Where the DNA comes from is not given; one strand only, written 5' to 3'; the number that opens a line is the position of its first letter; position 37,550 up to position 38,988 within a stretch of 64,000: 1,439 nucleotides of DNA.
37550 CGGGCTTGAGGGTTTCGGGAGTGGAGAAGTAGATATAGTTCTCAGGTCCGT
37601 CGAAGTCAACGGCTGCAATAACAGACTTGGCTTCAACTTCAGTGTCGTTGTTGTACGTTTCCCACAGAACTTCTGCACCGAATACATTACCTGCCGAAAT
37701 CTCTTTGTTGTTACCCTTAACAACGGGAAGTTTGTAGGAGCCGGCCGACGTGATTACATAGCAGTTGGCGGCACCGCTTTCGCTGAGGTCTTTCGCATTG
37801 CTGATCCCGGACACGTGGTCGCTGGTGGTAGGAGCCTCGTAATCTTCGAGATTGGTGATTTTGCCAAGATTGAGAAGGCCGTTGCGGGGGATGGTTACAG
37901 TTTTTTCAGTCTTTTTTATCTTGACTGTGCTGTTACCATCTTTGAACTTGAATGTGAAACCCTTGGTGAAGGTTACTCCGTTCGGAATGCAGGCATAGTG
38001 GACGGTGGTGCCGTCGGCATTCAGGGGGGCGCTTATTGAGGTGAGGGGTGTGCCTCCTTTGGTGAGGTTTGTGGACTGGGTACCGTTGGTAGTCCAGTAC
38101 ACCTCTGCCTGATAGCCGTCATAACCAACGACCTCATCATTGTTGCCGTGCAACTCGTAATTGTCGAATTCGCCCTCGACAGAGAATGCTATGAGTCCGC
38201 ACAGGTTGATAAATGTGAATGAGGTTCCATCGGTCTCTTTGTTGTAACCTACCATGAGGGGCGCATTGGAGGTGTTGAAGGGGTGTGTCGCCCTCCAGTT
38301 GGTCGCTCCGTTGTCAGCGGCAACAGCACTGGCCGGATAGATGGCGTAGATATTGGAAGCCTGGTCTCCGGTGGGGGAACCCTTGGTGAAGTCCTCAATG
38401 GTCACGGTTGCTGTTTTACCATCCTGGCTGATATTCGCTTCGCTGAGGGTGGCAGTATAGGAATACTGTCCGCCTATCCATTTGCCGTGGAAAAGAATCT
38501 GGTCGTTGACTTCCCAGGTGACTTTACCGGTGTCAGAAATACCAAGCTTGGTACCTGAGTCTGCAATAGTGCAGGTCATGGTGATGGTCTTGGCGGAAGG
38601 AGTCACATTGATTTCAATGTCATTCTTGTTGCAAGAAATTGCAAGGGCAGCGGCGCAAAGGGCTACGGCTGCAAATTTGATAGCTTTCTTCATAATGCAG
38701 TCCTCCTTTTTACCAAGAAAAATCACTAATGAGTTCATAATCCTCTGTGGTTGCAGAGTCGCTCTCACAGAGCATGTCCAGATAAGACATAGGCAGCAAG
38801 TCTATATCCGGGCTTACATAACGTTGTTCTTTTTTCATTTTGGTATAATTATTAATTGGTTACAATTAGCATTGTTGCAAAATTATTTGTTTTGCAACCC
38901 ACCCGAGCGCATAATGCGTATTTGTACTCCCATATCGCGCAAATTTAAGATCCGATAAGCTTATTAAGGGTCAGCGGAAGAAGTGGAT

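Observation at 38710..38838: Third YxxP sORF leads an independent fimbrillin operon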

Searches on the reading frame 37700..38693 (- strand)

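Call 30: search_protein_families(library=pfam, proteins=[window:37700-38693:-], max_evalue=10)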
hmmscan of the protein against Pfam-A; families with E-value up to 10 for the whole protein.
window:37700-38693:- (331 aa): 0 families

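Call 70: predict_structure(alignment_id=A9)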
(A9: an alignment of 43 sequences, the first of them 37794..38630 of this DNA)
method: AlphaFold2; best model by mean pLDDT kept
length: 279 residues; sequences in the alignment: 43
mean_pLDDT: 88.6   pTM: 0.84
mean pLDDT of the five models: 88.6, 87.7, 87.1, 86.7, 86.4
residues with pLDDT >= 90: 201; 70-90: 47; 50-70: 19; < 50: 12
segments of 3 or more residues with pLDDT < 50: 28-31
pLDDT, mean of each block of 10 residues (from residue 1): 64 91 61 65 94 87 96 95 87 94 85 90 94 88 94 98 98 95 91 97 96 96 98 97 95 94 87 49
secondary structure, 60 per line:
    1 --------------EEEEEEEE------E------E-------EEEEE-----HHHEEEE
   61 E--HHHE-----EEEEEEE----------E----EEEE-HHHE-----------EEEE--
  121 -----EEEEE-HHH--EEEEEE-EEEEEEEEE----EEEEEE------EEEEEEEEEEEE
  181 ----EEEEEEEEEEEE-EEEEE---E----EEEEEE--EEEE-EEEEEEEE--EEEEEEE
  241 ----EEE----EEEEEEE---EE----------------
elements in order: E15-22 E44-48 E57-61 E73-79 E95-98 E115-118 E126-130 E137-142 E144-152 E157-162 E169-180 E185-196 E198-202 E211-216 E219-222 E224-231 E234-240 E245-247 E252-258

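Call 75: fold_search(model_id=the predicted structure, library=pdb)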
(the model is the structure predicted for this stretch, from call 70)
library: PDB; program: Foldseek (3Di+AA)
matches with E <= 10: 888; with E <= 0.001: 30
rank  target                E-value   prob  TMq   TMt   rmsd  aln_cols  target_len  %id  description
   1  6n0a_A                7.6e-06  0.99  0.21  0.21  18.4       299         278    9  Structure of the major pilin protein (T-18.1) from Streptococcus pyogenes serotype MGAS8232 (released 2019-04-17)
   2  3ufi                  9.9e-06  1.00  0.38  0.38  10.6       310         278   13  Crystal structure of a putative cell adhesion protein (BACOVA_04980) from Bacteroides ovatus ATCC 8483 at 2.18 A resolut (released 2011-12-14)
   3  6n0a_B                1.1e-05  0.98  0.19  0.20  17.1       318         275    7  Structure of the major pilin protein (T-18.1) from Streptococcus pyogenes serotype MGAS8232 (released 2019-04-17)
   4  3gle_B                1.4e-05  0.97  0.21  0.21  17.2       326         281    8  Crystal Structure of the Major Pilin from Streptococcus pyogenes N168A mutant (released 2009-06-02)
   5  3b2m_A                1.5e-05  0.99  0.21  0.20  17.8       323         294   10  Crystal Structure of the Major Pilin from Streptococcus pyogenes (released 2007-12-18)
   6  3t2l                  1.6e-05  1.00  0.34  0.34  12.1       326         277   10  Crystal structure of a Putative cell adhesion protein (BF1858) from Bacteroides fragilis NCTC 9343 at 2.33 A resolution (released 2011-08-10)
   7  3gld_A                2.2e-05  0.98  0.20  0.20  18.0       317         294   11  Crystal Structure of the Major Pilin from Streptococcus pyogenes E117A mutant (released 2009-06-02)
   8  8f5n_A                2.2e-05  0.97  0.20  0.20  18.8       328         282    7  Identification of an Immunodominant region on a Group A Streptococcus T-antigen Reveals Temperature-Dependent Motion i (released 2023-03-08)
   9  3r4r_B                3.4e-05  1.00  0.34  0.35  10.7       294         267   10  Crystal structure of a fimbrial assembly protein (BDI_3522) from Parabacteroides distasonis ATCC 8503 at 2.38 A resolu (released 2011-03-30)
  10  6bbt_B                3.8e-05  0.97  0.20  0.21  17.9       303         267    8  Structure of the major pilin protein (T-13) from Streptococcus pyogenes serotype GAS131465 (released 2018-10-24)
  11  4rdb                  4.2e-05  1.00  0.37  0.35   9.7       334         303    8  Crystal structure of an immunoreactive 32 kDa antigen PG49 (PG_0181) from Porphyromonas gingivalis W83 at 1.45 A resolut (released 2014-12-03)
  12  3gle_A                4.2e-05  0.97  0.21  0.21  19.3       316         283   11  Crystal Structure of the Major Pilin from Streptococcus pyogenes N168A mutant (released 2009-06-02)
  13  3gle_C                4.5e-05  0.97  0.23  0.23  17.2       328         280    9  Crystal Structure of the Major Pilin from Streptococcus pyogenes N168A mutant (released 2009-06-02)
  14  4dgu_B                5.5e-05  1.00  0.40  0.47   9.4       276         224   10  Crystal structure of a putative cell adhesion protein (BT0320) from Bacteroides thetaiotaomicron VPI-5482 at 2.37 A re (released 2012-02-15)
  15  3b2m_C                6.2e-05  0.96  0.20  0.20  17.0       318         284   11  Crystal Structure of the Major Pilin from Streptococcus pyogenes (released 2007-12-18)
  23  3gf8                  2.1e-04  0.98  0.29  0.28  10.4       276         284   10  Crystal structure of putative polysaccharide binding proteins (DUF1812) (NP_809975.1) from BACTEROIDES THETAIOTAOMICRON  (released 2009-03-24)
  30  5nfi                  9.1e-04  0.97  0.30  0.30   9.2       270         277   11  The fimbrial anchor protein Mfa2 from Porphyromonas gingivalis (released 2018-02-07)
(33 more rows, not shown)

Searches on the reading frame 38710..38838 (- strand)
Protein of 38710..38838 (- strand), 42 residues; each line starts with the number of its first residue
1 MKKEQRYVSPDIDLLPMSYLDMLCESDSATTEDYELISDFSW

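Call 6: search_protein_families(library=pfam, proteins=[window:38710-38838:-], max_evalue=0.01)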
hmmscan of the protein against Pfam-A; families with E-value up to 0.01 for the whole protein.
window:38710-38838:- (42 aa): 0 families

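Call 8: search_protein_families(library=ncbifam, proteins=[window:38710-38838:-], max_evalue=1)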
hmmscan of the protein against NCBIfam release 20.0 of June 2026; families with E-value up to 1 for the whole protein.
window:38710-38838:- (42 aa): 0 families

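Call 12: find_homologous_proteins(query=window:38710-38838:-, max_evalue=10)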
Query window:38710-38838:- (42 aa): 3 proteins with E <= 10 among 3 candidates.
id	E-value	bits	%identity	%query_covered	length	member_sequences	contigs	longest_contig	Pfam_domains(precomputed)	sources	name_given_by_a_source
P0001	6.9e-20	86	98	100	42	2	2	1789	-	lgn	-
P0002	2.0e-11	60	70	100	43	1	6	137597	-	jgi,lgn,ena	-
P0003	8.4e-11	58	67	100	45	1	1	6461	-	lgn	-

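Call 14: find_encoding_contigs(protein=P0002, flank=8000, max_places=6)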
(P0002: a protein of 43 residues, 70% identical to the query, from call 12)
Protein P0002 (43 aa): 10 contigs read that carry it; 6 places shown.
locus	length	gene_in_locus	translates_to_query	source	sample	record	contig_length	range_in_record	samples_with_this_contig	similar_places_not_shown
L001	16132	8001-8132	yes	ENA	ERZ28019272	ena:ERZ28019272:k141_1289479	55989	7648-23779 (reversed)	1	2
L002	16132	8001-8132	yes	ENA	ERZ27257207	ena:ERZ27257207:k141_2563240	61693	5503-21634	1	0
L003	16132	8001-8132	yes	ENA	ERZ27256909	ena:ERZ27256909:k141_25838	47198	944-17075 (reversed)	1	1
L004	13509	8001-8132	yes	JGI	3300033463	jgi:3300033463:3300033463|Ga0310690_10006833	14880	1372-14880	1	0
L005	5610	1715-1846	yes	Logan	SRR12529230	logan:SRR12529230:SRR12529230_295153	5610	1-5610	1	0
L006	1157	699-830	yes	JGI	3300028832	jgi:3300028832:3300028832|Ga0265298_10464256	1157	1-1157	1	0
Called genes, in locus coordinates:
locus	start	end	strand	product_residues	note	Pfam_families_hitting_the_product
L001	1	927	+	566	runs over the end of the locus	PF14322:SusD-like_3 (weak), PF07980:SusD_RagB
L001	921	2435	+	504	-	PF13004:BACON, PF19190:BACON_2 (weak), PF13004:BACON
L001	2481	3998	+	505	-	PF19190:BACON_2 (faint), PF13004:BACON (faint)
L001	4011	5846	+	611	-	-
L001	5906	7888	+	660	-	PF00704:Glyco_hydro_18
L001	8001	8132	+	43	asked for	-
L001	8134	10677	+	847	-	-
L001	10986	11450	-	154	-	PF01381:HTH_3 (weak)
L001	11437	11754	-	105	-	-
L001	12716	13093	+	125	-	-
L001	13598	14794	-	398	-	PF12833:HTH_18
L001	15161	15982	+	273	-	PF12099:DUF3575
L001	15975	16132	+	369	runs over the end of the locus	PF17145:DUF5119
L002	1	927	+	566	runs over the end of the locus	PF14322:SusD-like_3 (faint), PF07980:SusD_RagB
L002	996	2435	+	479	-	PF13004:BACON, PF19190:BACON_2 (weak), PF13004:BACON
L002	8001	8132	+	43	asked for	-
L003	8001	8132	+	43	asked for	-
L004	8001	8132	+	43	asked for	-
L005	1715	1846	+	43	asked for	-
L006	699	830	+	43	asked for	-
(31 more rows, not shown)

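Call 15: find_encoding_contigs(protein=P0003, flank=8000, max_places=4)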
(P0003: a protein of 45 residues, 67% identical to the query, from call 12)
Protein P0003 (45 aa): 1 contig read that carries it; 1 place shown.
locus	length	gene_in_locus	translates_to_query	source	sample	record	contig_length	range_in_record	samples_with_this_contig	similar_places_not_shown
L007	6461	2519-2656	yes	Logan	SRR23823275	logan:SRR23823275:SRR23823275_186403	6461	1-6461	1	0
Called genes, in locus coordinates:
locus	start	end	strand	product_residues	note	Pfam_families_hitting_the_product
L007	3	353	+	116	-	?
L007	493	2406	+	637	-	PF00704:Glyco_hydro_18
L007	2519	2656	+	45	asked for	-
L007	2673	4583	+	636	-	-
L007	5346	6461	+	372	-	?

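Call 33: search_protein_representatives(alignment_id=A5)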
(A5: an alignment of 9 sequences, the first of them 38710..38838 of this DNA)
Query: 9 sequences, 45 profile positions. Proteins with E-value up to 0.001 (for the whole library): 8; up to 1e-10: 1; up to 1e-30: 0. The best 8 are listed.
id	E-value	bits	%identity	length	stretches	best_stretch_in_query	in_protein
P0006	9.3e-22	93.2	-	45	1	1-45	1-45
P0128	4.0e-10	55.9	-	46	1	1-43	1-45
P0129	2.9e-08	50.0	-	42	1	1-39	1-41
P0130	6.1e-06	42.5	-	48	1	1-45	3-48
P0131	2.3e-05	40.7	-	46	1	1-45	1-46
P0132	5.0e-05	39.6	-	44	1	1-45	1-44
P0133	5.5e-05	39.5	-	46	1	1-45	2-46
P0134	8.8e-04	35.6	-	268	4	7-30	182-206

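Call 51: list_cluster_members(proteins=[P0002, P0006, P0007, P0128, P0129, P0130, P0131, P0132, P0133])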
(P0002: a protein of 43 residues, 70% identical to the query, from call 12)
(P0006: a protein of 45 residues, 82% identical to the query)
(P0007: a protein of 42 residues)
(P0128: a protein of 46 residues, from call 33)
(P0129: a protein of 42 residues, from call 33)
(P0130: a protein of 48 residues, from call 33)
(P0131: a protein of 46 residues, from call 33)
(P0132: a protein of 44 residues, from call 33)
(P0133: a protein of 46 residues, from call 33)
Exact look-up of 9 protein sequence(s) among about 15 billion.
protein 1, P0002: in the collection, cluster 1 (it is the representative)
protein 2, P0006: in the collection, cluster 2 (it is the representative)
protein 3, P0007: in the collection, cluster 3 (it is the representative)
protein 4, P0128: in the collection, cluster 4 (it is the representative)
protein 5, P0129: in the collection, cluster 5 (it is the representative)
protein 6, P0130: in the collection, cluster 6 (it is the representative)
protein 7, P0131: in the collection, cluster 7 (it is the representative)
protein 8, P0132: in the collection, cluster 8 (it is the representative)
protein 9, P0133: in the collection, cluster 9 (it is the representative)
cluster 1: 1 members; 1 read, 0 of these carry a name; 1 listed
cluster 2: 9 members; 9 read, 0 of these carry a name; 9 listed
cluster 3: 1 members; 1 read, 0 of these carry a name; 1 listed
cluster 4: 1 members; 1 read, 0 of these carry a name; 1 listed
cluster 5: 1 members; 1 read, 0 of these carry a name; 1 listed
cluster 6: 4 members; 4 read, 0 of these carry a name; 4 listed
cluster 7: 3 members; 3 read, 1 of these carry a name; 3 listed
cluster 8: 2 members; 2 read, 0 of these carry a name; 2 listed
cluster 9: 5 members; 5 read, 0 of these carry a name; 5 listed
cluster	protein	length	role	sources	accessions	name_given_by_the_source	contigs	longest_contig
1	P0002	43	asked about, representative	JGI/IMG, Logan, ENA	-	-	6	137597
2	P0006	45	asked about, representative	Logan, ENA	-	-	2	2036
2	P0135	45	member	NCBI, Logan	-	-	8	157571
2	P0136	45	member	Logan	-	-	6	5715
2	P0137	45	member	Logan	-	-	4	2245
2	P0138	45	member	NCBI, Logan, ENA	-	-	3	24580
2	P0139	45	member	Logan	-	-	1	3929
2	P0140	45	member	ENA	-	-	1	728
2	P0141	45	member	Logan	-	-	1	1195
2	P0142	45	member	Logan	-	-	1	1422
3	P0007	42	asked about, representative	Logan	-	-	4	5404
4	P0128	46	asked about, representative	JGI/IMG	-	-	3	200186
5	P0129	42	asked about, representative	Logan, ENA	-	-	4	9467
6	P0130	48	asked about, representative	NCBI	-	-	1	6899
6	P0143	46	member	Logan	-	-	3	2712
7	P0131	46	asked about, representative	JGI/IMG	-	hypothetical protein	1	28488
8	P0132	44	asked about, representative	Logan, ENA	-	-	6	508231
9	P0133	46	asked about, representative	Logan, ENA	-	-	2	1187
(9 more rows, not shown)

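Call 88: find_encoding_contigs(protein=P0132, flank=6000, max_places=2)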
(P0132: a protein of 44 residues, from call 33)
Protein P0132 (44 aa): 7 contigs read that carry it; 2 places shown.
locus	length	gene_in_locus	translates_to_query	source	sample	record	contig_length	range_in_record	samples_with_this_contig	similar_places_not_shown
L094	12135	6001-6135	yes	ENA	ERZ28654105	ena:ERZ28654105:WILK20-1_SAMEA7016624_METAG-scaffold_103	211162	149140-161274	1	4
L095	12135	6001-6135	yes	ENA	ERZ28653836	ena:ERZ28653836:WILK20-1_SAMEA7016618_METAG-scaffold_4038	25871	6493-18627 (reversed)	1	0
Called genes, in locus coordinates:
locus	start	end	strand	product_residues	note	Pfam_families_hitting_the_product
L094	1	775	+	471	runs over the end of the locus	PF02614:UxaC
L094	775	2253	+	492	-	PF04295:GD_AH_second, PF20629:GD_AH_C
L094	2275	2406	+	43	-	-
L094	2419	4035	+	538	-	-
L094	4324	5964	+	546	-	-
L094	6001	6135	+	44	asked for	-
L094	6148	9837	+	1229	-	PF00544:Pectate_lyase_4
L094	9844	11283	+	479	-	PF01232:Mannitol_dh, PF08125:Mannitol_dh_C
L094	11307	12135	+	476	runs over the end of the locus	PF00083:Sugar_tr (weak), PF07690:MFS_1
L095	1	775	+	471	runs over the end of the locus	PF02614:UxaC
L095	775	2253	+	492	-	PF04295:GD_AH_second, PF20629:GD_AH_C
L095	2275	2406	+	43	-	-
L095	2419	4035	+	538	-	-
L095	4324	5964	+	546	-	-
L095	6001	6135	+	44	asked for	-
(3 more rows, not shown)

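Call 89: find_encoding_contigs(protein=P0131, flank=6000, max_places=2)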
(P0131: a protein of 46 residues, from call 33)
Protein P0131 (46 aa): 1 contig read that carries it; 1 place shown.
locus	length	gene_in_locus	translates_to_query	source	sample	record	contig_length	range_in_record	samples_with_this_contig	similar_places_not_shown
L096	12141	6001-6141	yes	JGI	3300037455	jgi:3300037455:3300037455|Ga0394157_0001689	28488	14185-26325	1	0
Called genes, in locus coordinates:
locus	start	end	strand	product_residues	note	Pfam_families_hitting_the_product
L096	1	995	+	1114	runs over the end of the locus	PF00041:fn3 (faint), PF16318:DUF4957, PF13229:Beta_helix (weak)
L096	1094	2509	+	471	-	PF02614:UxaC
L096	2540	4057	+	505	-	PF04295:GD_AH_second, PF20629:GD_AH_C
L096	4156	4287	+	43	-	-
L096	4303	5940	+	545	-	-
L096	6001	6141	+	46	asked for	-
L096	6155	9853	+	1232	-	-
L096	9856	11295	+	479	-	PF01232:Mannitol_dh, PF08125:Mannitol_dh_C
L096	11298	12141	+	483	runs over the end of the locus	PF00083:Sugar_tr, PF07690:MFS_1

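Call 99: search_solved_structures(query=A5, max_evalue=10)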
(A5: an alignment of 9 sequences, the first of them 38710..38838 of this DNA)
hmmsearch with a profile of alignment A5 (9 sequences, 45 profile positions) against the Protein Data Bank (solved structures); distinct sequences matched with E-value up to 10: 2.
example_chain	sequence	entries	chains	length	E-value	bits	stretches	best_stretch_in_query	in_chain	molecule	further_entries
1t9f_A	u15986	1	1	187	0.84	13.2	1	4-43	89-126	protein 1d10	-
4l1f_A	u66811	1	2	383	1.1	12.9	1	3-27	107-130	Acyl-CoA dehydrogenase domain protein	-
